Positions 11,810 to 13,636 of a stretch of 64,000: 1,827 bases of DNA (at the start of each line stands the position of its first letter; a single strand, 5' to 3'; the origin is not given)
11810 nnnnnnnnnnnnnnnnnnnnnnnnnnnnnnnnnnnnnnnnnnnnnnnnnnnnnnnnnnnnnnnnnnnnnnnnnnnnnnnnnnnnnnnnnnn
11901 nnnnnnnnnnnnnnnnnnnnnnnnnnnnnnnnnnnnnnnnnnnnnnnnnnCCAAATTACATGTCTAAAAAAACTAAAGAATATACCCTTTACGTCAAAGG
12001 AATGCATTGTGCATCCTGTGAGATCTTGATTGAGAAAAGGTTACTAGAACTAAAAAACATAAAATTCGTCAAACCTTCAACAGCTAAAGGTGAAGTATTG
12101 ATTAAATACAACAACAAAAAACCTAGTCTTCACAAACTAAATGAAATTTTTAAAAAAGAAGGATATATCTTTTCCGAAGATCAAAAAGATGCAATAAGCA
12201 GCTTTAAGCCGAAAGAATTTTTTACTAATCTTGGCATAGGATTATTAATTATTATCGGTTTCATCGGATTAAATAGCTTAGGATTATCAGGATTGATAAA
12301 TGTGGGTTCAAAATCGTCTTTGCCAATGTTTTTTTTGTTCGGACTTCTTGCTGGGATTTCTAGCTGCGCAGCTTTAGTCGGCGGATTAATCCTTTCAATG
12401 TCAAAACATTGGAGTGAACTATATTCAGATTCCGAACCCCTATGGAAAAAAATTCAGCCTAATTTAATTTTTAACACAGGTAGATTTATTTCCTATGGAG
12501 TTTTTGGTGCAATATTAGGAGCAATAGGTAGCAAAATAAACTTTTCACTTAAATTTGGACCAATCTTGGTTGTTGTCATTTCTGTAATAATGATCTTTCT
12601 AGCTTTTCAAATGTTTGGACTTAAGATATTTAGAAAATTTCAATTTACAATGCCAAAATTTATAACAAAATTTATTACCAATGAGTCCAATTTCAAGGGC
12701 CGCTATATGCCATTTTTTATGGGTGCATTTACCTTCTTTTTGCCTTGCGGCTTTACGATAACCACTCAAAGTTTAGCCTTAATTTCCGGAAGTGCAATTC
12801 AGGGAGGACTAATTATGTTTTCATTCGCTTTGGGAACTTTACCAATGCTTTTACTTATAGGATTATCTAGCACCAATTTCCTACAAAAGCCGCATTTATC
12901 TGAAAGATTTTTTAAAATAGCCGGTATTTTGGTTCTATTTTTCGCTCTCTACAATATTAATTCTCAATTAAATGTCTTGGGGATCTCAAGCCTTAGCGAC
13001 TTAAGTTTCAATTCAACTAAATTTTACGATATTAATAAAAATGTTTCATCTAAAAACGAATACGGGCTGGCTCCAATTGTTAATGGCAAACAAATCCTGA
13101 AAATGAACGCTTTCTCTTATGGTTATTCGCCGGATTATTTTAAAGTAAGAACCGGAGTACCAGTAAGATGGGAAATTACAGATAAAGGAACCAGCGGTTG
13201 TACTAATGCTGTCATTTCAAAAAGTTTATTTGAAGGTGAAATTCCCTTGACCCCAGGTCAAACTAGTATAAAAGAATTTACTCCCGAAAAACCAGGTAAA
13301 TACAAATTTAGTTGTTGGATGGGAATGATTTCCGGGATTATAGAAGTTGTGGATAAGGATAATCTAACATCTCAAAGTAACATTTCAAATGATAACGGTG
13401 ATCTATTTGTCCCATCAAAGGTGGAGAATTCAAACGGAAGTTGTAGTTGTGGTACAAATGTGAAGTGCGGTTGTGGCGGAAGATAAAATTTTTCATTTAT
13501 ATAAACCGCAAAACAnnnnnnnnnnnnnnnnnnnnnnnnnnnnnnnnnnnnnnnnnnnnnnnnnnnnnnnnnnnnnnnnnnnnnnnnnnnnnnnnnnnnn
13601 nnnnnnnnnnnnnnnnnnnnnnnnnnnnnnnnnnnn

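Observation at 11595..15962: CsoR-controlled copper operon with an unusual HMA/DsbD-like TM/cupredoxin-like fusion protein and a small CxxC...CxxxC protein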

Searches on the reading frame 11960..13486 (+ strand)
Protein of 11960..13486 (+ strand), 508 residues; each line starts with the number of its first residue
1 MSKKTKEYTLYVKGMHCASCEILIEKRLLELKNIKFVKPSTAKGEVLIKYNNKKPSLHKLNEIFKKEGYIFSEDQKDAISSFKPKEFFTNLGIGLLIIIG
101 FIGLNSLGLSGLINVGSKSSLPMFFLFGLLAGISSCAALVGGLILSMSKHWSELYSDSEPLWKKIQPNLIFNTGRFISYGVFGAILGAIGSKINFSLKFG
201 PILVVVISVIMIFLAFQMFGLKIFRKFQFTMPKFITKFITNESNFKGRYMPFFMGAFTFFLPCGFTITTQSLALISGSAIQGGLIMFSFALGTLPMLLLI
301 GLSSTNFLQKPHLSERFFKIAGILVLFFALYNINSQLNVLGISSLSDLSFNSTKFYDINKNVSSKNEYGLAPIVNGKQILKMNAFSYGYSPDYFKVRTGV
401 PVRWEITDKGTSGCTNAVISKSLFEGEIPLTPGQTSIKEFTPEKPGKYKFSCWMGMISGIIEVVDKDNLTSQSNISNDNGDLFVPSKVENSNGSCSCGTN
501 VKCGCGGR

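Call 3: search_protein_families(library=pfam, proteins=[window:11960-13486:+], max_evalue=0.1)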
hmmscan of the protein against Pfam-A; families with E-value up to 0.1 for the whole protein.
window:11960-13486:+ (508 aa): 5 families
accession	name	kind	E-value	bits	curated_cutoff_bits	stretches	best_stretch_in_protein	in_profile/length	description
PF13386.12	DsbD_2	-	8.4e-34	117.7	24.9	1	124-331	2-199/199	Cytochrome C biogenesis protein transmembrane region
PF02683.22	DsbD_TM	-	5.1e-12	46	27.1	1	121-331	5-213/219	Cytochrome C biogenesis protein transmembrane domain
PF00403.32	HMA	-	3.9e-10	40.4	24.8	1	9-69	1-61/62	Heavy-metal-associated domain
PF13473.12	Cupredoxin_1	-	7.1e-08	32.9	27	1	377-459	20-100/104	Cupredoxin-like domain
PF08019.17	EptA_B_N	-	0.034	14.5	22.3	0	84-177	56-148/152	Phosphoethanolamine transferase EptA/EptB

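Call 4: search_protein_families(library=ncbifam, proteins=[window:11960-13486:+], max_evalue=0.1)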
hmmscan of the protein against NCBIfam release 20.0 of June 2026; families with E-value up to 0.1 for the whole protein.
window:11960-13486:+ (508 aa): 14 families
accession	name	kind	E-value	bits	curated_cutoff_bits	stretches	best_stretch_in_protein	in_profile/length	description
NF033556.1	MerTP_fusion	equivalog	5.2e-09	36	180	1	3-69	117-183/186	mercuric transport protein MerTP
NF033795.1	chaper_CopZ_Bs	exception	6.9e-09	35.8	91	1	8-69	2-63/66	copper chaperone CopZ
NF001419.0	PRK00293.1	subfamily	1.9e-08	33.3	330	1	163-310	210-358/574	protein-disulfide reductase DsbD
NF041115.1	UxxU_metal_bind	equivalog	5.1e-05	23.3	95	1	5-59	3-57/74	metal-binding (seleno)protein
TIGR00003.1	TIGR00003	subfamily_domain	7.3e-05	22.9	62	1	9-69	3-63/66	copper ion binding protein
NF052460.1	L-NosZ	equivalog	7.5e-05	21.4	700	1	365-452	366-461/480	clade III lactonase-type nitrous-oxide reductase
NF033794.2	chaper_CopZ_Eh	exception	0.0001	22.3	95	1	9-69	3-63/68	copper chaperone CopZ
TIGR02052.1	MerP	equivalog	0.00017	22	92.55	1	5-70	22-87/92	mercury resistance system periplasmic binding protein MerP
NF008262.1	PRK11033.1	equivalog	0.00018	20.1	1005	1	3-99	38-132/731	zinc/cadmium/mercury/lead-transporting ATPase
NF033775.1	P_type_ZntA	exception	0.0014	17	1240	1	3-99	45-137/732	Zn(II)/Cd(II)/Pb(II) translocating P-type ATPase ZntA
TIGR04246.1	nitrous_NosZ_Gp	equivalog_domain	0.0049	15.2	625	1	381-452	488-559/578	Sec-dependent nitrous-oxide reductase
NF033781.1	chaper_CopP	exception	0.043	14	112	1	8-52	2-46/65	copper-binding metallochaperone CopP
NF047957.1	CopZ_AFE_1862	equivalog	0.056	13.9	85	1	9-58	2-51/62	CopZ family metallochaperone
NF033427.2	PSM_alpha_Shaem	equivalog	0.06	13.7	33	0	454-464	1-11/20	alpha family phenol-soluble modulin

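Call 5: find_homologous_proteins(query=window:11960-13486:+)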
Query window:11960-13486:+ (508 aa): 3756 proteins with E <= 0.001 among 8000 candidates; the best 120 are listed.
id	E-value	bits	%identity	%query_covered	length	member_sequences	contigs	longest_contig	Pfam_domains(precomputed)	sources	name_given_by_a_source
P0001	0.0e+0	1127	100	100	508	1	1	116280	PF00403.33,PF13473.13,PF02683.23,PF13386.13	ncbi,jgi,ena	-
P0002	1.1e-265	900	80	100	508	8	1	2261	PF00403.33,PF13473.13,PF02683.23,PF13386.13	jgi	jgi:sulfite exporter TauE/SafE/copper chaperone CopZ/plastocyanin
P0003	4.5e-260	882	77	100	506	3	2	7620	PF00403.33,PF13473.13,PF02683.23,PF13386.13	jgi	-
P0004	6.2e-258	874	77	100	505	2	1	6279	PF00403.33,PF13473.13,PF02683.23,PF13386.13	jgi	-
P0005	2.0e-256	869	77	100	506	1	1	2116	PF00403.33,PF13473.13,PF02683.23,PF13386.13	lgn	-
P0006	1.3e-255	867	79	97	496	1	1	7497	PF00403.33,PF13473.13,PF02683.23,PF13386.13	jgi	jgi:sulfite exporter TauE/SafE/copper chaperone CopZ/plastocyanin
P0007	2.9e-255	866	77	100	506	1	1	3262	PF00403.33,PF13473.13,PF02683.23,PF13386.13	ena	-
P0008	6.8e-255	864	77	100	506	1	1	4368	PF00403.33,PF13473.13,PF02683.23,PF13386.13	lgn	-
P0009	7.6e-255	864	76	100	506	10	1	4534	PF00403.33,PF13473.13,PF02683.23,PF13386.13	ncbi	-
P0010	7.0e-254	861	76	100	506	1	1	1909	PF00403.33,PF13473.13,PF02683.23,PF13386.13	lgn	-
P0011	8.2e-253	858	76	100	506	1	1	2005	PF00403.33,PF13473.13,PF02683.23,PF13386.13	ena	-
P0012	2.2e-252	856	75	100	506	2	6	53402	PF00403.33,PF13473.13,PF02683.23,PF13386.13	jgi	-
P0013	2.9e-252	856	76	100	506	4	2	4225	PF00403.33,PF13473.13,PF02683.23,PF13386.13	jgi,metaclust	metaclust:\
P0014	6.7e-252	855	76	100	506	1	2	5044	PF00403.33,PF13473.13,PF02683.23,PF13386.13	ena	-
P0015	1.4e-251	854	76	100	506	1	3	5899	PF00403.33,PF13473.13,PF02683.23,PF13386.13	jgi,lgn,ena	-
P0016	1.3e-250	850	75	100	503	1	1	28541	PF00403.33,PF13473.13,PF02683.23,PF13386.13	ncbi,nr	ncbi:MAG: sulfite exporter TauE/SafE family protein [Patescibacteria group bacterium]|nr:sulfite exp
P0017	1.7e-250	850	82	93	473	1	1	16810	PF00403.33,PF13473.13,PF02683.23,PF13386.13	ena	-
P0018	3.9e-250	849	75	100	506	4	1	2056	PF00403.33,PF13473.13,PF02683.23,PF13386.13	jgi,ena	-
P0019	4.0e-250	849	76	100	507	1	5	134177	PF00403.33,PF13473.13,PF02683.23,PF13386.13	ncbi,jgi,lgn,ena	-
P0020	1.8e-249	847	75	100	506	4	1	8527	PF00403.33,PF13473.13,PF02683.23,PF13386.13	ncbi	-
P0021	2.9e-249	846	81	93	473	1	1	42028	PF00403.33,PF13473.13,PF02683.23,PF13386.13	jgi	-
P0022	5.7e-249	845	74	100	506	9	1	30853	PF00403.33,PF13473.13,PF02683.23,PF13386.13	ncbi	-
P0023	8.7e-249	844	76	100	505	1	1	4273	PF00403.33,PF13473.13,PF02683.23,PF13386.13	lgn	-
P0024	9.6e-249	844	75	100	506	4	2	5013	PF00403.33,PF13473.13,PF02683.23,PF13386.13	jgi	jgi:sulfite exporter TauE/SafE/copper chaperone CopZ/plastocyanin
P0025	5.6e-247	838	74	100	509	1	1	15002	PF00403.33,PF13473.13,PF13386.13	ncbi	ncbi:MAG: sulfite exporter TauE/SafE family protein [bacterium]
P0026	8.6e-247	838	75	100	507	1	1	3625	PF00403.33,PF13473.13,PF02683.23,PF13386.13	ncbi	-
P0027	3.5e-246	836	74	100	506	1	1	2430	PF00403.33,PF13473.13,PF02683.23,PF13386.13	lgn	-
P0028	1.4e-243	827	74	97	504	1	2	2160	PF00403.33,PF13473.13,PF02683.23,PF13386.13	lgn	-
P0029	2.2e-242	823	73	100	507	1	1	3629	PF00403.33,PF13473.13,PF02683.23,PF13386.13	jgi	jgi:sulfite exporter TauE/SafE/copper chaperone CopZ/plastocyanin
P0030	4.6e-242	822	73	100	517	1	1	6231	PF00403.33,PF13473.13,PF02683.23,PF13386.13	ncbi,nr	ncbi:MAG: sulfite exporter TauE/SafE family protein [Candidatus Magasanikbacteria bacterium]|nr:sulf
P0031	1.7e-241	820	73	100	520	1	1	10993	PF00403.33,PF13473.13,PF02683.23,PF13386.13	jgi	-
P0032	7.9e-241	818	72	100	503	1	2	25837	PF00403.33,PF13473.13,PF02683.23,PF13386.13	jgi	-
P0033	2.7e-240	816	80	91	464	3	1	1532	PF00403.33,PF13473.13,PF02683.23,PF13386.13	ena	-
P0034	8.7e-240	815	78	92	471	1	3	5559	PF00403.33,PF13473.13,PF02683.23,PF13386.13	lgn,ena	-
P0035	4.0e-239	812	72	100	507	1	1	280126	PF00403.33,PF13473.13,PF02683.23,PF13386.13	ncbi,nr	ncbi:sulfite exporter TauE/SafE family protein [Candidatus Azambacteria bacterium]|nr:sulfite export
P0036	1.2e-236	804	76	93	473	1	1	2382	PF00403.33,PF13473.13,PF02683.23,PF13386.13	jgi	-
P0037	1.9e-236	804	76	93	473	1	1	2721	PF00403.33,PF13473.13,PF02683.23,PF13386.13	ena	-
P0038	9.7e-236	801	73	99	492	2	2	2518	PF00403.33,PF13473.13,PF02683.23,PF13386.13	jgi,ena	-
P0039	2.0e-235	800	78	91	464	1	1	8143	PF00403.33,PF13473.13,PF02683.23,PF13386.13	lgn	-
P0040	5.9e-235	799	70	100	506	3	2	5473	PF00403.33,PF13473.13,PF13386.13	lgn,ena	-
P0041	5.6e-234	795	71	96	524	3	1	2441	PF00403.33,PF13473.13,PF02683.23,PF13386.13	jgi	-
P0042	7.4e-233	792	76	92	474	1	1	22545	PF00403.33,PF13473.13,PF02683.23,PF13386.13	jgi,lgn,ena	-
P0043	7.2e-232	788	75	94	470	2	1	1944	PF00403.33,PF13473.13,PF02683.23,PF13386.13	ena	-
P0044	2.0e-231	787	76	93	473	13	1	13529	PF00403.33,PF13473.13,PF02683.23,PF13386.13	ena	-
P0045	8.0e-231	785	74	93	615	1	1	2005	PF00403.33,PF13473.13,PF02683.23,PF10080.15,PF13386.13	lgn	-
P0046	3.1e-230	783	71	95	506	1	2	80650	PF00403.33,PF13473.13,PF13386.13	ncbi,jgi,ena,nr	ncbi:sulfite exporter TauE/SafE family protein [Patescibacteria group bacterium]|nr:sulfite exporter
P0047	6.8e-230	782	75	91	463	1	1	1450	PF00403.33,PF13473.13,PF02683.23,PF13386.13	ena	-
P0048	4.5e-227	773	75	91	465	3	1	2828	PF00403.33,PF13473.13,PF13386.13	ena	-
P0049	1.4e-226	771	75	92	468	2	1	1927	PF00403.33,PF13473.13,PF02683.23,PF13386.13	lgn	-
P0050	3.9e-226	770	70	99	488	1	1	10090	PF00403.33,PF13473.13,PF02683.23,PF13386.13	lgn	-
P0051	9.3e-226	768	70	99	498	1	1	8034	PF00403.33,PF13473.13,PF02683.23,PF13386.13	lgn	-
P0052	1.4e-225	768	76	91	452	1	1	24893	PF00403.33,PF13473.13,PF02683.23,PF13386.13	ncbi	ncbi:MAG: sulfite exporter TauE/SafE family protein, partial [Patescibacteria group bacterium]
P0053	6.7e-224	762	72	98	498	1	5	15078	PF00403.33,PF13473.13,PF02683.23,PF13386.13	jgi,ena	-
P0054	2.8e-223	760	68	100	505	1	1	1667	PF00403.33,PF13473.13,PF02683.23,PF13386.13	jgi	jgi:sulfite exporter TauE/SafE/copper chaperone CopZ/plastocyanin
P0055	3.7e-222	756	74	91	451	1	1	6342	PF00403.33,PF13473.13,PF02683.23,PF13386.13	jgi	jgi:sulfite exporter TauE/SafE/copper chaperone CopZ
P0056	1.1e-221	755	75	92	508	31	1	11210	PF00403.33,PF13473.13,PF13386.13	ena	-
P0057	4.5e-221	753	67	98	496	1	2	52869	PF00403.33,PF13473.13,PF02683.23,PF13386.13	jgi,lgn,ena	-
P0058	8.4e-220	749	74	90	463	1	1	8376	PF00403.33,PF13473.13,PF02683.23,PF13386.13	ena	-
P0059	3.8e-219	747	67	99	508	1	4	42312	PF00403.33,PF13473.13,PF02683.23,PF13386.13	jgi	jgi:sulfite exporter TauE/SafE/copper chaperone CopZ/plastocyanin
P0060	5.4e-219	746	75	88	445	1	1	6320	PF00403.33,PF02683.23,PF13386.13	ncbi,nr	ncbi:sulfite exporter TauE/SafE family protein, partial [Patescibacteria group bacterium]|nr:sulfite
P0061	5.1e-218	743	72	92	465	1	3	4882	PF00403.33,PF13473.13,PF02683.23,PF13386.13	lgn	-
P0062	6.0e-218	743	69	100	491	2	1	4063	PF00403.33,PF13473.13,PF02683.23,PF13386.13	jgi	-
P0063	4.9e-215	733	67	98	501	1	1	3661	PF00403.33,PF13386.13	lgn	-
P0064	5.6e-215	733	69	96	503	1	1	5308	PF00403.33,PF13473.13,PF02683.23,PF13386.13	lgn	-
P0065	6.6e-215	733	67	95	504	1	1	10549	PF00403.33,PF13473.13,PF02683.23,PF13386.13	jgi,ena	-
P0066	3.8e-213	727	65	100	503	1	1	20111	PF00403.33,PF13473.13,PF02683.23,PF13386.13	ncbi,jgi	jgi:sulfite exporter TauE/SafE/copper chaperone CopZ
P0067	4.1e-212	723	69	92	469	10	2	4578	PF00403.33,PF13473.13,PF13386.13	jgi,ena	-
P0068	3.9e-211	720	68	92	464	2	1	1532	PF00403.33,PF13473.13,PF02683.23,PF13386.13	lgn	-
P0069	4.0e-211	720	73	92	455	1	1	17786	PF00403.33,PF13473.13,PF02683.23,PF13386.13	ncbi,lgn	-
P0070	9.3e-211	719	71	91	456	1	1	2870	PF00403.33,PF13473.13,PF13386.13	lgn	-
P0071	1.4e-210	718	65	99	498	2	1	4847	PF00403.33,PF13473.13,PF02683.23,PF13386.13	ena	-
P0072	6.5e-210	716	65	99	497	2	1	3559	PF00403.33,PF13473.13,PF13386.13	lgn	-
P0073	2.3e-209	714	65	100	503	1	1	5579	PF00403.33,PF13473.13,PF02683.23,PF13386.13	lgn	-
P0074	3.8e-209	714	68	92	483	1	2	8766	PF00403.33,PF13473.13,PF02683.23,PF13386.13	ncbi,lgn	-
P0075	3.9e-209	714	62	98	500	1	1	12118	PF00403.33,PF13473.13,PF02683.23,PF13386.13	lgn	-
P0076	6.8e-209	713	64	100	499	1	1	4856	PF00403.33,PF13473.13,PF02683.23,PF13386.13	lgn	-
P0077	1.2e-208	712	66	100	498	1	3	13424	PF00403.33,PF13473.13,PF13386.13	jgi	-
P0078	1.7e-208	711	66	97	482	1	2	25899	PF00403.33,PF13473.13,PF13386.13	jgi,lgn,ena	-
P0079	9.2e-208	709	51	97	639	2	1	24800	PF00403.33,PF13473.13,PF13386.13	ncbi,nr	ncbi:MAG: sulfite exporter TauE/SafE family protein [Actinobacteria bacterium]|nr:sulfite exporter T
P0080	2.3e-207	708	67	91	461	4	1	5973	PF00403.33,PF13473.13,PF02683.23,PF13386.13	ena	-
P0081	2.2e-206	704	66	95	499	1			PF00403.33,PF13473.13,PF02683.23,PF13386.13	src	-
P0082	4.3e-206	703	51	98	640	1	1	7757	PF00403.33,PF13473.13,PF13386.13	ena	-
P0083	4.5e-206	703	68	93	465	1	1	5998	PF00403.33,PF13473.13,PF02683.23,PF13386.13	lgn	-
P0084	5.1e-206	703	69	90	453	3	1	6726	PF00403.33,PF13473.13,PF02683.23,PF13386.13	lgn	-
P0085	6.6e-206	703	63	100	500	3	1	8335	PF00403.33,PF13473.13,PF02683.23,PF13386.13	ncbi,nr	ncbi:sulfite exporter TauE/SafE family protein [Patescibacteria group bacterium]|nr:sulfite exporter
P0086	1.2e-205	702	63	96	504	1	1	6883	PF00403.33,PF13473.13,PF02683.23,PF13386.13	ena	-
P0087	1.2e-205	702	67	98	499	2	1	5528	PF00403.33,PF13473.13,PF13386.13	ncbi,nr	ncbi:MAG: sulfite exporter TauE/SafE family protein [bacterium]|nr:sulfite exporter TauE/SafE family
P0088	2.9e-205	701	63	95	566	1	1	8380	PF00403.33,PF13473.13,PF02683.23,PF13386.13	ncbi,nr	ncbi:cupredoxin domain-containing protein [Candidatus Kuenenbacteria bacterium]|nr:cupredoxin domain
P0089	1.4e-204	699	66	98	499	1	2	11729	PF00403.33,PF13473.13,PF13386.13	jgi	-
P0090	5.3e-204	697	64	97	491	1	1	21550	PF00403.33,PF02683.23,PF13386.13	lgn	-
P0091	5.6e-204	696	52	96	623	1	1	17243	PF00403.33,PF13473.13,PF13386.13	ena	-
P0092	6.4e-204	696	54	96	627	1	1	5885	PF00403.33,PF13473.13,PF02683.23,PF13386.13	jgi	jgi:uncharacterized protein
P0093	9.9e-204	696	65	99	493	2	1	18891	PF00403.33,PF13473.13,PF02683.23,PF13386.13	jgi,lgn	jgi:sulfite exporter TauE/SafE/copper chaperone CopZ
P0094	1.1e-203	695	67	94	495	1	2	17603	PF00403.33,PF13473.13,PF02683.23,PF13386.13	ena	-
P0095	1.4e-203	695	66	98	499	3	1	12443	PF00403.33,PF13473.13,PF02683.23,PF13386.13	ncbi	-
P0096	1.6e-203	695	63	99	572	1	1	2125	PF00403.33,PF13473.13,PF02683.23,PF13386.13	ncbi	-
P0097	1.9e-203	695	64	96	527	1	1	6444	PF00403.33,PF13473.13,PF02683.23,PF13386.13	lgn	-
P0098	3.9e-203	694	65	99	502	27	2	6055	PF00403.33,PF13473.13,PF02683.23,PF13386.13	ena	-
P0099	5.2e-203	693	53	94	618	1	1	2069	PF00403.33,PF13473.13,PF13386.13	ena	-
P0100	5.3e-203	693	66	98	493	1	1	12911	PF00403.33,PF13473.13,PF02683.23,PF13386.13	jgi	-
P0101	7.2e-203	693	67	94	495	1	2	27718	PF00403.33,PF13473.13,PF02683.23,PF13386.13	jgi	-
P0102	9.6e-203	692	63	100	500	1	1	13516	PF00403.33,PF13473.13,PF02683.23,PF13386.13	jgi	jgi:sulfite exporter TauE/SafE/copper chaperone CopZ/plastocyanin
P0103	1.2e-202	692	66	91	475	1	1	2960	PF00403.33,PF13473.13,PF02683.23,PF13386.13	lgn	-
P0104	1.3e-202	692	62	100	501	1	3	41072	PF00403.33,PF13473.13,PF02683.23,PF13386.13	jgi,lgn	-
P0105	1.3e-202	692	64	97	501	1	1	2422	PF00403.33,PF02683.23,PF13386.13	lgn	-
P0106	1.6e-202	692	54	92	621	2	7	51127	PF00403.33,PF13473.13,PF02683.23,PF13386.13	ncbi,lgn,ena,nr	ncbi:MAG: sulfite exporter TauE/SafE family protein [Actinobacteria bacterium]|nr:sulfite exporter T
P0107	1.9e-202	691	62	99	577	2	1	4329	PF00403.33,PF13473.13,PF02683.23,PF13386.13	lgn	-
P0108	2.3e-202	691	62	100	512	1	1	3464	PF00403.33,PF13473.13,PF02683.23,PF13386.13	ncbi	-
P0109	3.3e-202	691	66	91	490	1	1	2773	PF00403.33,PF13473.13,PF02683.23,PF13386.13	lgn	-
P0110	4.3e-202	690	63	100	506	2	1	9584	PF00403.33,PF13473.13,PF02683.23,PF13386.13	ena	-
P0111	4.3e-202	690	53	93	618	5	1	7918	PF00403.33,PF13473.13,PF02683.23,PF13386.13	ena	-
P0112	1.1e-201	689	66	94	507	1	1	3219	PF00403.33,PF13473.13,PF13386.13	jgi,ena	-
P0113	1.4e-201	689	62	98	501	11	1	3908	PF00403.33,PF13473.13,PF02683.23,PF13386.13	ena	-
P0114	2.5e-201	688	68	91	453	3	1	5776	PF00403.33,PF13473.13,PF13386.13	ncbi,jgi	ncbi:MAG: sulfite exporter TauE/SafE family protein [Candidatus Gracilibacteria bacterium]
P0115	8.3e-201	686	66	98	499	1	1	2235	PF00403.33,PF13473.13,PF13386.13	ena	-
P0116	9.7e-201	686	52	92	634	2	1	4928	PF00403.33,PF13473.13,PF13386.13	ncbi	-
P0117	1.7e-200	685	68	92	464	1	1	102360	PF00403.33,PF13473.13,PF02683.23,PF13386.13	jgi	jgi:sulfite exporter TauE/SafE/copper chaperone CopZ/plastocyanin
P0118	3.4e-200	684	64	97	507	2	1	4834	PF00403.33,PF13473.13,PF02683.23,PF13386.13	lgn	-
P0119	3.5e-200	684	67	92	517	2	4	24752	PF00403.33,PF13473.13,PF02683.23,PF13386.13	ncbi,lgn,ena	-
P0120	4.8e-200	684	68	92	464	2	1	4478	PF00403.33,PF13473.13,PF02683.23,PF13386.13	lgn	-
